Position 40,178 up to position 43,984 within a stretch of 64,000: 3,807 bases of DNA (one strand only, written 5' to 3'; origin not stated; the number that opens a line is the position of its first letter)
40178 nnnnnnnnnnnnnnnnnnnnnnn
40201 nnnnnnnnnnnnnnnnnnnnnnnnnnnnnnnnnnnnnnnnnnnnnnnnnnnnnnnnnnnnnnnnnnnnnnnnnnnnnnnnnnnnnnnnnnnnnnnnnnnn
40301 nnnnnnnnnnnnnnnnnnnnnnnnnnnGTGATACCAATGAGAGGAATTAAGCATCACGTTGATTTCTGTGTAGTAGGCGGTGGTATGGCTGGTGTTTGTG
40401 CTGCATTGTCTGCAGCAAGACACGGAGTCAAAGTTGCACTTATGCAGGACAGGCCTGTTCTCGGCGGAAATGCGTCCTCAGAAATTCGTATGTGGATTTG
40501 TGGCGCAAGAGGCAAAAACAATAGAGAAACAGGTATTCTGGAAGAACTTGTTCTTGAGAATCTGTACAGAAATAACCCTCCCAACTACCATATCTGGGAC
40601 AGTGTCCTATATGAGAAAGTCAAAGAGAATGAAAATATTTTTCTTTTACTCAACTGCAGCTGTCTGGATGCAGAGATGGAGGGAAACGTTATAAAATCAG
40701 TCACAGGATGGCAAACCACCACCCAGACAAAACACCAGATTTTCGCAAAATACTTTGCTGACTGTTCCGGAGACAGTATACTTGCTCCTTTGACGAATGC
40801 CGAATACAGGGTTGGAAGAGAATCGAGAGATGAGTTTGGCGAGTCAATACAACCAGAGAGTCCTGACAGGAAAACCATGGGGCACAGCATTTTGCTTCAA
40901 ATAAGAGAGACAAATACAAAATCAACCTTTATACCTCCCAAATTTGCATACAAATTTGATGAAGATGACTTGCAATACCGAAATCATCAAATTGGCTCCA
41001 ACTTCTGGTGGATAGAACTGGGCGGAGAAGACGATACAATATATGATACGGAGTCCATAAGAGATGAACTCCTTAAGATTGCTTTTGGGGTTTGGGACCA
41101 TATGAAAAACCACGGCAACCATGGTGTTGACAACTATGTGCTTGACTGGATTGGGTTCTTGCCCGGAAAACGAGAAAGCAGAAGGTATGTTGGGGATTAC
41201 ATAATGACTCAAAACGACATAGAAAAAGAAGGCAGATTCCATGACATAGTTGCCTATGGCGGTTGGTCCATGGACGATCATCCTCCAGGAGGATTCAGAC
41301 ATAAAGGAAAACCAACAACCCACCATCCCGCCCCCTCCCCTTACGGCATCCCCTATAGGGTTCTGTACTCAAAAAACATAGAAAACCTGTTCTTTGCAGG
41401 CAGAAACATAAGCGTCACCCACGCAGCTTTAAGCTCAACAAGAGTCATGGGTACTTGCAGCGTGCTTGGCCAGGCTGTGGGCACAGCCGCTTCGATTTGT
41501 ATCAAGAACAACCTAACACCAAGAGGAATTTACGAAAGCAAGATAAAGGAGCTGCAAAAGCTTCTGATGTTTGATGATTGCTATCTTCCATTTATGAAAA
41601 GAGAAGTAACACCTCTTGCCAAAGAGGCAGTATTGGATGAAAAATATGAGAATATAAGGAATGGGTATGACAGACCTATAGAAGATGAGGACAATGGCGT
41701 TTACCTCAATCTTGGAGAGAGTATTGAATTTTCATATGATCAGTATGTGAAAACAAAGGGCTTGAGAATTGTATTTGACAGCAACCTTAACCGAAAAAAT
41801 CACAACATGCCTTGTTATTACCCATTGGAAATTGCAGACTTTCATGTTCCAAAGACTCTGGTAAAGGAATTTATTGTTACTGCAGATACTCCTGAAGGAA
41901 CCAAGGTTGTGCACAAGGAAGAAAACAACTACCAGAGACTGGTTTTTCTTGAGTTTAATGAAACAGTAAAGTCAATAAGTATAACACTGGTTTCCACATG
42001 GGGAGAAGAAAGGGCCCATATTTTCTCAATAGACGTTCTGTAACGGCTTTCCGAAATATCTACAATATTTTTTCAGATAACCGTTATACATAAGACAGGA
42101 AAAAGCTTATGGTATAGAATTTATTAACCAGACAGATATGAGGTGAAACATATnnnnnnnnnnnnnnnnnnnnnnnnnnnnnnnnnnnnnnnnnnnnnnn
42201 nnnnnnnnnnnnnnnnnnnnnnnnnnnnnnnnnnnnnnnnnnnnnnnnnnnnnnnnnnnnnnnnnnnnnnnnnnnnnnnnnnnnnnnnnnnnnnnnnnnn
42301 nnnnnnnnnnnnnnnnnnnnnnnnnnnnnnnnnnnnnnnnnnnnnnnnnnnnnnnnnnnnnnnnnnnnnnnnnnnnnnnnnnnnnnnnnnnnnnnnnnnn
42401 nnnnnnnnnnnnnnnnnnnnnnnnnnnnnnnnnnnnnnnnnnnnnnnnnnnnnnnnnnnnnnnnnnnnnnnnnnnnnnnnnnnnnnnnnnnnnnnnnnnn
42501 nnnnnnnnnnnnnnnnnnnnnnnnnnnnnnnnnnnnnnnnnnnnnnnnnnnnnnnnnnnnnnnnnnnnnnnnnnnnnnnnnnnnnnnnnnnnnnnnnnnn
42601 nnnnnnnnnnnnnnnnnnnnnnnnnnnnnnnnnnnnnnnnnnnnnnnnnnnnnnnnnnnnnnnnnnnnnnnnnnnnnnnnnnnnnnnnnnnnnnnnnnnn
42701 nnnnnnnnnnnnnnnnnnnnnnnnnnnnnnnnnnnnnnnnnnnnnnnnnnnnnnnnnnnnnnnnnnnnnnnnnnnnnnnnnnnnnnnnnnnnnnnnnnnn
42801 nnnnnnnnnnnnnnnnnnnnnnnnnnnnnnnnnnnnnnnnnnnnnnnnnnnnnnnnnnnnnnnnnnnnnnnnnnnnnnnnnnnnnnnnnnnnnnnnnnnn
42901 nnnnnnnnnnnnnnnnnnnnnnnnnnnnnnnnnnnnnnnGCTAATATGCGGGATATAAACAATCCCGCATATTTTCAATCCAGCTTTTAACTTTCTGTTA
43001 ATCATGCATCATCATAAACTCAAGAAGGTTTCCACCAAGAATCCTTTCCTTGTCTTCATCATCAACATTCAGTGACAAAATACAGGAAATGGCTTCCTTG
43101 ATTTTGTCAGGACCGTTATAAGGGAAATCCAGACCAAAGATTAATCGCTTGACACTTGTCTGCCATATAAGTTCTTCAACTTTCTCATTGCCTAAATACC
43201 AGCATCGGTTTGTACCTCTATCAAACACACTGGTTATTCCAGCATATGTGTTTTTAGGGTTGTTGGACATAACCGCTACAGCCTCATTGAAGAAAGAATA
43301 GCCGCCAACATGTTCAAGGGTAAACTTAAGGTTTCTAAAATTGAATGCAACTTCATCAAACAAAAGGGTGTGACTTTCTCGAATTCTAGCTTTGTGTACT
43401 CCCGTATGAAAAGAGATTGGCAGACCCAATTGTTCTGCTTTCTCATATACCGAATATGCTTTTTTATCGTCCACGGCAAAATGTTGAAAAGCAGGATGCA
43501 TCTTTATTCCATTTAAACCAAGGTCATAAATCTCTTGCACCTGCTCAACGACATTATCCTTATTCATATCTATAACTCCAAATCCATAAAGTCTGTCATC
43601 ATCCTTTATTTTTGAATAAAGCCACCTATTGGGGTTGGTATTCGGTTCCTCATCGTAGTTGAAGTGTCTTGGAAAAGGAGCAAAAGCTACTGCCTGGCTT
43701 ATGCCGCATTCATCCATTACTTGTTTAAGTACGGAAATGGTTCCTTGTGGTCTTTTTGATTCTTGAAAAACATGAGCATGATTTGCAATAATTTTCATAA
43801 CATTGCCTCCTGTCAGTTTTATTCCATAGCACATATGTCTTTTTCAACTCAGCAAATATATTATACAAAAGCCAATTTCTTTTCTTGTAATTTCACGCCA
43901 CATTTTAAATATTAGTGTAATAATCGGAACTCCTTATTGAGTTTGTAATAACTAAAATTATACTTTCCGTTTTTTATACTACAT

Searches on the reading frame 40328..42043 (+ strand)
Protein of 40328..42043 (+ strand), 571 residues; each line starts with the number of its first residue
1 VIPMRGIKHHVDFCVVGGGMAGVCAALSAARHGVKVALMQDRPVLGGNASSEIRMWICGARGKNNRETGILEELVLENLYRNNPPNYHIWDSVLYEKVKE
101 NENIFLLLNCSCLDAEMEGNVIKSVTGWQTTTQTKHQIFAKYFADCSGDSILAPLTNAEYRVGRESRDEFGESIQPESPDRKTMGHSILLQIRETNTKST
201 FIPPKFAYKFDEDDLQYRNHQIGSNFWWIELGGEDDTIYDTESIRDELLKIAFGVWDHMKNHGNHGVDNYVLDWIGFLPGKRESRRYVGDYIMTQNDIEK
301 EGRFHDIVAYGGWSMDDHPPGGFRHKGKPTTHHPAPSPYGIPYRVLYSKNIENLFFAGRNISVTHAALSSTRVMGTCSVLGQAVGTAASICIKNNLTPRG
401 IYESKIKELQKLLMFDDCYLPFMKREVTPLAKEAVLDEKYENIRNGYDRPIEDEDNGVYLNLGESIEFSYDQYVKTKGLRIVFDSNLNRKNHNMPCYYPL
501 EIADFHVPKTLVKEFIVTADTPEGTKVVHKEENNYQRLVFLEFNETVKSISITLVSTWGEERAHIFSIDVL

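Call 12: search_protein_families(library=pfam, proteins=[window:40328-42043:+], max_evalue=0.001)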
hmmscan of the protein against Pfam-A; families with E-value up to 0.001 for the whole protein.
window:40328-42043:+ (571 aa): 6 families
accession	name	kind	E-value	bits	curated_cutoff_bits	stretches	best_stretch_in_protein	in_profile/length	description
PF12831.13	FAD_oxidored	-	3.1e-89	300.6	27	1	12-413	1-416/416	FAD dependent oxidoreductase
PF13450.12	NAD_binding_8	-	2.2e-07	31.5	21.9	1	15-52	1-38/68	NAD(P)-binding Rossmann-like domain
PF01266.30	DAO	-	1e-06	29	27.9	1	12-59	1-49/353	FAD dependent oxidoreductase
PF07992.20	Pyr_redox_2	-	1.7e-06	28.1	26.1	1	12-140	2-106/291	Pyridine nucleotide-disulphide oxidoreductase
PF00890.30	FAD_binding_2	-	2.3e-06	27.5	20.4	1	12-49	1-38/414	FAD binding domain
PF01134.28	GIDA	-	6.1e-06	26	22.1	1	13-40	2-29/391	Glucose inhibited division protein A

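Call 54: search_protein_families(library=ncbifam, proteins=[window:40328-42043:+], max_evalue=0.001)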
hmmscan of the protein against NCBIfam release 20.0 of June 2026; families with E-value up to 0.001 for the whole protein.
window:40328-42043:+ (571 aa): 34 families (the best 25 are shown)
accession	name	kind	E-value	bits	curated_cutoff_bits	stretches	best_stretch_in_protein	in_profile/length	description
NF004789.0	PRK06134.1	subfamily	1.1e-08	34.2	747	1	8-76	10-77/581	FAD-dependent oxidoreductase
TIGR01372.1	soxA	subfamily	9.3e-08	30.3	1164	1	7-53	165-211/996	sarcosine oxidase subunit alpha family protein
TIGR03467.1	HpnE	equivalog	1.1e-07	31.5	283.05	1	14-51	2-39/430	hydroxysqualene dehydroxylase HpnE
NF006130.0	PRK08274.1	equivalog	3.3e-07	29.5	369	1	9-50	4-47/467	FAD-dependent tricarballylate dehydrogenase TcuA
NF041891.1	hdrA_Methbact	equivalog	6.1e-06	24.7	1300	1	13-49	136-172/762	ferredoxin:CoB-CoM heterodisulfide reductase subunit HdrA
TIGR03140.1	AhpF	equivalog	6.2e-06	25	502.9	1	8-48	210-248/515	alkyl hydroperoxide reductase subunit F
TIGR02485.1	CobZ_N-term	equivalog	9.9e-06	24.6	372.55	1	11-50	2-43/437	FAD-dependent tricarballylate dehydrogenase TcuA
NF005510.0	PRK07121.1-3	subfamily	1.2e-05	24.3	481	1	9-70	21-84/492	FAD-binding protein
NF009477.0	PRK12843.1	equivalog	1.9e-05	23.3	758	1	9-61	15-68/578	FAD-dependent oxidoreductase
TIGR01813.1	flavo_cyto_c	subfamily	2e-05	23.5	285.45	1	14-69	3-58/444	flavocytochrome c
NF009476.0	PRK12839.1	equivalog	2.1e-05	22.9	940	1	8-73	6-70/572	FAD-dependent oxidoreductase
TIGR03197.1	MnmC_Cterm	equivalog_domain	2.4e-05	23.6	174.2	1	13-51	2-40/400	FAD-dependent 5-carboxymethylaminomethyl-2-thiouridine(34) oxidoreductase MnmC1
NF005511.0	PRK07121.1-4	equivalog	2.5e-05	22.9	466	1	8-49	18-58/553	FAD-binding protein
NF053677.1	Desat2ChcC2Cyan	equivalog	3.2e-05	22.5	900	1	12-65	2-57/558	4-oxocyclohex-2-ene-1-carboxylate 5-dehydrogenase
NF009478.0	PRK12844.1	equivalog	3.2e-05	22.4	789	1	8-57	6-56/559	3-ketosteroid-delta-1-dehydrogenase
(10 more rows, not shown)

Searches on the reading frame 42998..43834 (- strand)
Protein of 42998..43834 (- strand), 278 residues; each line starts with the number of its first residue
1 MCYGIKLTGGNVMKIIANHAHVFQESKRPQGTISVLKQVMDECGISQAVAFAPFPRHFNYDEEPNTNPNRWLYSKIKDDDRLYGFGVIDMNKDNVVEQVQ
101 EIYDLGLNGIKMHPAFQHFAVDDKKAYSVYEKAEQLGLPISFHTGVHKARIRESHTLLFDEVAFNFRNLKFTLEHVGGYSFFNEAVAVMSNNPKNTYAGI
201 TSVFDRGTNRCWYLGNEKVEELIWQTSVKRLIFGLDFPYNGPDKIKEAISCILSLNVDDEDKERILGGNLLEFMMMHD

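Call 12: search_protein_families(library=pfam, proteins=[window:42998-43834:-], max_evalue=0.001)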
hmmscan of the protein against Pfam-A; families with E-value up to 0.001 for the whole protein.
window:42998-43834:- (278 aa): 1 family
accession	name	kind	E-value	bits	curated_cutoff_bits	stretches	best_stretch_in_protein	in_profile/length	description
PF04909.20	Amidohydro_2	-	9.6e-23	81.8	26.4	1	62-269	60-282/289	Amidohydrolase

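Call 54: search_protein_families(library=ncbifam, proteins=[window:42998-43834:-], max_evalue=0.001)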
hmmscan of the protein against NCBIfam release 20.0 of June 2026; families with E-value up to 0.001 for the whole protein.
window:42998-43834:- (278 aa): 0 families
